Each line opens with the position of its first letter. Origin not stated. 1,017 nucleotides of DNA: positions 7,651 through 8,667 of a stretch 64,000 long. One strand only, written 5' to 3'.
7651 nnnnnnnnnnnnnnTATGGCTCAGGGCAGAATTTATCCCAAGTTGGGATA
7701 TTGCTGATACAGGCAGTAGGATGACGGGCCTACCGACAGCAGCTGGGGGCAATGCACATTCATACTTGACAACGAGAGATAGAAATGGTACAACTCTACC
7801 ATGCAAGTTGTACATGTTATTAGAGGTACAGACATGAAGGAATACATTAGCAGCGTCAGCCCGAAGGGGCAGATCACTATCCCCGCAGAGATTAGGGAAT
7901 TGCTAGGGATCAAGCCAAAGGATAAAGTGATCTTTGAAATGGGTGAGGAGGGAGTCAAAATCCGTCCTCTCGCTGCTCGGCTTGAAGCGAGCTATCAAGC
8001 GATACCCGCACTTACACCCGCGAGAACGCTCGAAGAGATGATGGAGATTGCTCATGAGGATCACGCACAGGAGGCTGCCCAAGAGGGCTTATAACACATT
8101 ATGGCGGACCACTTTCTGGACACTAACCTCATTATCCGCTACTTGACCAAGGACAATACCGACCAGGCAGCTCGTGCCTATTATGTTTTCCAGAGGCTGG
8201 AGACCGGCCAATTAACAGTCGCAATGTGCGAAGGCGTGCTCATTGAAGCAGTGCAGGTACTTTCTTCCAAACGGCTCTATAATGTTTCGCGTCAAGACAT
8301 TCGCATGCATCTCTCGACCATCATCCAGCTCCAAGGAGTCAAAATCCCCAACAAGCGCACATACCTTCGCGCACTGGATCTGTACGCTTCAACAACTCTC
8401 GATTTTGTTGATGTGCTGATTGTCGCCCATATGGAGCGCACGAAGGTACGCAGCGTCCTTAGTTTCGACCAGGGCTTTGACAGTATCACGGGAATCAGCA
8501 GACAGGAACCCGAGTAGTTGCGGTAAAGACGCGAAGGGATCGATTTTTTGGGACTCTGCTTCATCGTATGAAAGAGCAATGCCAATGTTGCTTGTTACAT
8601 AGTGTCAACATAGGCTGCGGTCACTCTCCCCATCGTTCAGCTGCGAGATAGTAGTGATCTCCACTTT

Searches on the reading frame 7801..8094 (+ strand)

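Call 3: search_protein_families(library=pfam, proteins=[window:7801-8094:+], max_evalue=0.1)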
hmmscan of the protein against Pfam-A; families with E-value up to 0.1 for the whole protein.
window:7801-8094:+ (97 aa): 2 families
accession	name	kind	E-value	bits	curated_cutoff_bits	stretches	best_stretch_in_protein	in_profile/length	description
PF04014.23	MazE_antitoxin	-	7.4e-12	45.5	24.7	1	19-57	4-43/48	Antidote-toxin recognition MazE, bacterial antitoxin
PF15937.10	PrlF_antitoxin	-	9.2e-06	26.2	32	1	17-52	2-37/99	prlF antitoxin for toxin YhaV_toxin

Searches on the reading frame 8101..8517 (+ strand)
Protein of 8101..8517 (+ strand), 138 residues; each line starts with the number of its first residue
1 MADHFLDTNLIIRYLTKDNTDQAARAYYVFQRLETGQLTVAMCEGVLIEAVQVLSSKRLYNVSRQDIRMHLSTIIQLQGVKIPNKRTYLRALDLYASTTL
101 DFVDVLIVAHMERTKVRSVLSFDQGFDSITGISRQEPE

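Call 3: search_protein_families(library=pfam, proteins=[window:8101-8517:+], max_evalue=0.1)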
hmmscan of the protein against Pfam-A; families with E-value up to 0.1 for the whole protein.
window:8101-8517:+ (138 aa): 2 families
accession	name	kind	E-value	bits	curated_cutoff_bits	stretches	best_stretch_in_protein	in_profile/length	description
PF01850.27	PIN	-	7.7e-11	43.1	23.6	1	5-129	2-117/120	PIN domain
PF13470.12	PIN_3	-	2.9e-06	28.5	27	1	5-115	3-105/115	PIN domain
